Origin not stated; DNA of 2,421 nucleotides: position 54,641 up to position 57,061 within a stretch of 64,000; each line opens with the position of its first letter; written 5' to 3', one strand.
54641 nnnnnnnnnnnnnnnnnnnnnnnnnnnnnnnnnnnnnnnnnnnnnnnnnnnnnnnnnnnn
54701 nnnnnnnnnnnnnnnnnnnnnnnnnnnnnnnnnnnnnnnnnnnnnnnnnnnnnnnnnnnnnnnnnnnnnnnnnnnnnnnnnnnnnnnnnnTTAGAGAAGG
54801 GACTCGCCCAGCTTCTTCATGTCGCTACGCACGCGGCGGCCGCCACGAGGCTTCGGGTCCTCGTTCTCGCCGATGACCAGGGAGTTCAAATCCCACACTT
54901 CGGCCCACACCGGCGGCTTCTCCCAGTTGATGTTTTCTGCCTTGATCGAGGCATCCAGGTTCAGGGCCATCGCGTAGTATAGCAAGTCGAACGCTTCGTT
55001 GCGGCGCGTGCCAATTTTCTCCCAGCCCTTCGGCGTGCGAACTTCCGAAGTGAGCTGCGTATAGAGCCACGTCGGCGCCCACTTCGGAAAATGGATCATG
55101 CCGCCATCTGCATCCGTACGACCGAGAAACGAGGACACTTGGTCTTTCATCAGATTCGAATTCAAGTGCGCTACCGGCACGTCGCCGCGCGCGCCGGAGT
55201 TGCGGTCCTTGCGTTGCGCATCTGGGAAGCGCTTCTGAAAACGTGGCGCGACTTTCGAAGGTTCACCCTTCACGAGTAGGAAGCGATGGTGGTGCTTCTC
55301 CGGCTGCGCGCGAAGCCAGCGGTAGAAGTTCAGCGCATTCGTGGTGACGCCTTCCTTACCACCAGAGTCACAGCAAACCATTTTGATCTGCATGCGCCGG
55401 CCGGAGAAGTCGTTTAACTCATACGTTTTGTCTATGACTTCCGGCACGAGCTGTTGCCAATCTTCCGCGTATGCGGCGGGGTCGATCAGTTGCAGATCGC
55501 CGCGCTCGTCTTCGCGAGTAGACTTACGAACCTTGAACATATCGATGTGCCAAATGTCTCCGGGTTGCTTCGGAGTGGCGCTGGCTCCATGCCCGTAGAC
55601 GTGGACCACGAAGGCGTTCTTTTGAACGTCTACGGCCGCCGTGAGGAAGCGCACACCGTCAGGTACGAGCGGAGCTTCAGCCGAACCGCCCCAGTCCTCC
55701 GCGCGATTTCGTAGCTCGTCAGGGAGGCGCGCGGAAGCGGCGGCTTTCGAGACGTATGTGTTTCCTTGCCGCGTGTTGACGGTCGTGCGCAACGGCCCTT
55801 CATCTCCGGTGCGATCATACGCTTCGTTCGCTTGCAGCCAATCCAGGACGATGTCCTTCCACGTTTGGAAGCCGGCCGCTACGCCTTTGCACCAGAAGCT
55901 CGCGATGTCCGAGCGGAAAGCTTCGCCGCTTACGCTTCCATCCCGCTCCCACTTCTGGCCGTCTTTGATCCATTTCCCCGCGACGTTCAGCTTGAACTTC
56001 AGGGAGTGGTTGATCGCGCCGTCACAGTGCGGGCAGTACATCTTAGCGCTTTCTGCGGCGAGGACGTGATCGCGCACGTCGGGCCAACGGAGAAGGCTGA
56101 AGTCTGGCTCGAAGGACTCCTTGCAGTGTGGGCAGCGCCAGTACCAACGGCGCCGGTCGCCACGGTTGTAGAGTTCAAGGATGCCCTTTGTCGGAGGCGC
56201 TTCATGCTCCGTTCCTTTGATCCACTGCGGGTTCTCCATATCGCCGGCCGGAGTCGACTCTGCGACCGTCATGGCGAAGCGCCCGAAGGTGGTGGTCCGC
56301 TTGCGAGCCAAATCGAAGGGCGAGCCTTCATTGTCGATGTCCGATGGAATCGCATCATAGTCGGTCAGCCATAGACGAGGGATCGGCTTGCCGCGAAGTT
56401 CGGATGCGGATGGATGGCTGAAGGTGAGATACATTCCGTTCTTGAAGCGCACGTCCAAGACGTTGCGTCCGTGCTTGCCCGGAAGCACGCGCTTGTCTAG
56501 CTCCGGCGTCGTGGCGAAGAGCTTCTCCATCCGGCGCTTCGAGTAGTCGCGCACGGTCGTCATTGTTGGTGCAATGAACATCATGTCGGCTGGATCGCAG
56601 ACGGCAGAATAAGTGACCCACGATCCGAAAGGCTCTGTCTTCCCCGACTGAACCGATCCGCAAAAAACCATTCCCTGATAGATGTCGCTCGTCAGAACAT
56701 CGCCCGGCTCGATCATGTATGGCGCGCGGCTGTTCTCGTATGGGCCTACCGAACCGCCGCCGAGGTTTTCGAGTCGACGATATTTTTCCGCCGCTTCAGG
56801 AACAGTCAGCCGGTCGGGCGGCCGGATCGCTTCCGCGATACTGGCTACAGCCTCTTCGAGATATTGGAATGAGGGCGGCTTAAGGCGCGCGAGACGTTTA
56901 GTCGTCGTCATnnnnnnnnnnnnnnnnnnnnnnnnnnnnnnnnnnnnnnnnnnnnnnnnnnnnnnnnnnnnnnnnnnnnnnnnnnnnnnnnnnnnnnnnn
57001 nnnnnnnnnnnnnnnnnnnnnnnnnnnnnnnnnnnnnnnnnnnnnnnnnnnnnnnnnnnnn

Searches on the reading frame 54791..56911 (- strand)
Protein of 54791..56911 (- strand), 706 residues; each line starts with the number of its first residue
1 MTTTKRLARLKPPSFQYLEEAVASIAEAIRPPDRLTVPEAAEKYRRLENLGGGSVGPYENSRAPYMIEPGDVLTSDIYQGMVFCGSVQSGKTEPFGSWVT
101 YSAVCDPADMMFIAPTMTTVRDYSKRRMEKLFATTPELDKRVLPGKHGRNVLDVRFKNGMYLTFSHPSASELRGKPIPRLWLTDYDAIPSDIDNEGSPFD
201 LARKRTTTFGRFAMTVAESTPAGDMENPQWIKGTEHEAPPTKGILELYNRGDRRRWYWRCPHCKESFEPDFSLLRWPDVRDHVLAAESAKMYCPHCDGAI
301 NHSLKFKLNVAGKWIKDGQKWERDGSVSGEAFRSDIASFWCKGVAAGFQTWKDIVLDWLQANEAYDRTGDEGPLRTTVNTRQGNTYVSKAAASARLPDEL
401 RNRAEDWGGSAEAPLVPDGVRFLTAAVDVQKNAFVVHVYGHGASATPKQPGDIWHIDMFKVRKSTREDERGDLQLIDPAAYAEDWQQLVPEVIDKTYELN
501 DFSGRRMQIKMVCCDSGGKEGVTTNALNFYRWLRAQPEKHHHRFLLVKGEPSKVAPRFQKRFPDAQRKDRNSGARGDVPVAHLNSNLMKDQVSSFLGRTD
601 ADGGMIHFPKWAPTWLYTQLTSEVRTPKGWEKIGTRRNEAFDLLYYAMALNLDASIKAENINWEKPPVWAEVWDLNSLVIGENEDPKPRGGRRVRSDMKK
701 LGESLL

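Call 13: search_protein_families(library=phrogs, proteins=[window:54791-56911:-], max_evalue=0.001)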
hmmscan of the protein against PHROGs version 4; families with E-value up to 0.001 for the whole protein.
window:54791-56911:- (706 aa): 11 families
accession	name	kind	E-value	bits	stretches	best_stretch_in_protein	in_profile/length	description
phrog_15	-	head and packaging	2.7e-212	709.5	1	4-692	324-968/1330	terminase large subunit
phrog_15657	-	unknown function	1.7e-37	130.2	1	311-590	4-229/230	-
phrog_12089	-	unknown function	6.4e-27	95.6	1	513-672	4-161/208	-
phrog_23163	-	unknown function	5.9e-25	88.4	1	22-140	11-129/130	-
phrog_33134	-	head and packaging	3.1e-22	80.3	1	286-395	19-128/132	terminase large subunit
phrog_21311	-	head and packaging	1.5e-13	52.1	1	115-327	2-203/218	terminase large subunit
phrog_16406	-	unknown function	6.4e-12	45.9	1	259-520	23-254/601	-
phrog_675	-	head and packaging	2.2e-10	40.4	1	242-316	196-278/576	terminase large subunit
phrog_20035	-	unknown function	1.9e-07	32.1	1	24-86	11-72/76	-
phrog_3028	-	unknown function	0.00011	23.1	1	491-649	3-156/203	-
phrog_2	-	head and packaging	0.00017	21.5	1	69-260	261-452/807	terminase large subunit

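Call 15: search_dna_similar(query=window:54791-56911:-, collection=phages, mode=protein, max_rows=25)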
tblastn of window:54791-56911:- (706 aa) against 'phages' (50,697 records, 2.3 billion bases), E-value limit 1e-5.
Records with a match: 837; places in all: 839; records where one place covers at least 80% of the query: 586.
Best place of each record, by identity: <60% 837.
By first word of the organism name: Escherichia 131; Salmonella 93; Flavobacterium 79; Vibrio 74; Pseudomonas 57; Rhodobacter 39; Aeromonas 29; Klebsiella 27; Bacteriophage 24; Ralstonia 22; and 68 more.
By host as written in the record: - 121; Flavobacterium columnare 62; Escherichia coli 54; Rhodobacter capsulatus YW1 39; Pseudomonas aeruginosa 30; Salmonella enterica subsp. enterica serovar Typhimurium 25; Ralstonia solanacearum 20; Salmonella enterica 17; and 248 more.
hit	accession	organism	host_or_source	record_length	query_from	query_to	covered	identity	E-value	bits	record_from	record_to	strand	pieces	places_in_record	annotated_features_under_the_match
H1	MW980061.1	Rhizobium phage RHph_X2_30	Sinorhizobium americanum X2_30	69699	5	685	96%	52.2%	0e+0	695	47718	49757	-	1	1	terminase large subunit protein | terminase small subunit protein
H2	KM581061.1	Ruegeria phage DSS3-P1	Ruegeria pomeroyi DSS-3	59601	15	702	97%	48.1%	0e+0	650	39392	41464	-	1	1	terminase large subunit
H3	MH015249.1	Ruegeria phage vB_RpoS-V7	Ruegeria pomeroyi DSS-3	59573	15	702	97%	48.1%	0e+0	650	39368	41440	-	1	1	terminase large subunit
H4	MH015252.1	Ruegeria phage vB_RpoS-V18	Ruegeria pomeroyi DSS-3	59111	15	702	97%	48.1%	0e+0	650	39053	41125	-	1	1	terminase large subunit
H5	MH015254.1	Ruegeria phage vB_RpoS-V11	Ruegeria pomeroyi DSS-3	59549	15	702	97%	48.1%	0e+0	650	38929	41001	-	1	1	terminase large subunit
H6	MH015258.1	Ruegeria phage vB_RpoS-V16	Ruegeria pomeroyi DSS-3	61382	15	702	97%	48.1%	0e+0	650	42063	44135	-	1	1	terminase large subunit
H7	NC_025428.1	Ruegeria phage DSS3-P1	Ruegeria pomeroyi DSS-3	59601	15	702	97%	48.1%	0e+0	650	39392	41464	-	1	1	terminase large subunit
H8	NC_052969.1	Ruegeria phage vB_RpoS-V16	Ruegeria pomeroyi DSS-3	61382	15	702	97%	48.1%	0e+0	650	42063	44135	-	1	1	terminase large subunit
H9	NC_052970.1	Ruegeria phage vB_RpoS-V18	Ruegeria pomeroyi DSS-3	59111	15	702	97%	48.1%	0e+0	650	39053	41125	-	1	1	terminase large subunit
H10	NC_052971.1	Ruegeria phage vB_RpoS-V11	Ruegeria pomeroyi DSS-3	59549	15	702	97%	48.1%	0e+0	650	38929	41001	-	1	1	terminase large subunit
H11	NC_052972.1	Ruegeria phage vB_RpoS-V7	Ruegeria pomeroyi DSS-3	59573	15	702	97%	48.1%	0e+0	650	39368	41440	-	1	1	terminase large subunit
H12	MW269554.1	Achromobacter phage vB_AchrS_AchV4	-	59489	14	705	98%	47.4%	0e+0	652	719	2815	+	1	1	terminase large subunit | terminase small subunit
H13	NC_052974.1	Achromobacter phage vB_AchrS_AchV4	-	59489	14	705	98%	47.4%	0e+0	652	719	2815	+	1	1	terminase large subunit | terminase small subunit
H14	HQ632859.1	Loktanella phage pCB2051-A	Loktanella sp. CB2051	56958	15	705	98%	47.3%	0e+0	644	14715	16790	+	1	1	terminase large subunit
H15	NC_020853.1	Loktanella phage pCB2051-A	Loktanella sp. CB2051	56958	15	705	98%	47.3%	0e+0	644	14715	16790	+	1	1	terminase large subunit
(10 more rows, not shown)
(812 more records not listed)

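Call 44: find_related_loci(query=window:54791-56911:-, collection=viral_contigs, flank=10000)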
Query window:54791-56911:- (706 aa) in viral_contigs; peptide patterns used: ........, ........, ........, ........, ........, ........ (x = any residue, [..] = any of these).
16 stretches matched a pattern; 16 encode a relative of the query (tblastn E <= 1e-3); 16 distinct loci.
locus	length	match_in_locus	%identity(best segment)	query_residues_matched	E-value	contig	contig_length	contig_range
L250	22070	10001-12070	51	14-705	0e+0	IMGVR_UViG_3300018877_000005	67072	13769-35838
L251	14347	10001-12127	50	14-705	0e+0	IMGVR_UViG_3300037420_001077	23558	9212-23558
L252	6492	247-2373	50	14-705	0e+0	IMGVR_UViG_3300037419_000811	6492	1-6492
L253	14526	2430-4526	50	4-705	0e+0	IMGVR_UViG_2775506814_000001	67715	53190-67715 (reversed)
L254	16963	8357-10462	50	14-680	0e+0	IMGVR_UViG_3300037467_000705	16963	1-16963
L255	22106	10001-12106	50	14-680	0e+0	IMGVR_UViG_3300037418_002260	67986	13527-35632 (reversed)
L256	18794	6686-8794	47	6-680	0e+0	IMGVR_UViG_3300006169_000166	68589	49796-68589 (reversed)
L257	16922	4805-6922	50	14-680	0e+0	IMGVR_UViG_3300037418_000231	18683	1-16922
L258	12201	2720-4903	44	1-702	0e+0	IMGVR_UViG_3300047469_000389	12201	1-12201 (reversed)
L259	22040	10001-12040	45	14-688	0e+0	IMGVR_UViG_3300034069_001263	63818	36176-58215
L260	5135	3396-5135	49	14-562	8e-180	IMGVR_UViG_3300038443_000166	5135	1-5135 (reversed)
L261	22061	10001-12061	43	14-685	5e-172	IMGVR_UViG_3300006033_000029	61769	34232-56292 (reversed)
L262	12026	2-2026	44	26-685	1e-169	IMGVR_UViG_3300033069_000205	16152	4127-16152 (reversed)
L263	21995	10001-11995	47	14-683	0e+0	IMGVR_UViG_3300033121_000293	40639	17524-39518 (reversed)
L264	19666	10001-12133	49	15-705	0e+0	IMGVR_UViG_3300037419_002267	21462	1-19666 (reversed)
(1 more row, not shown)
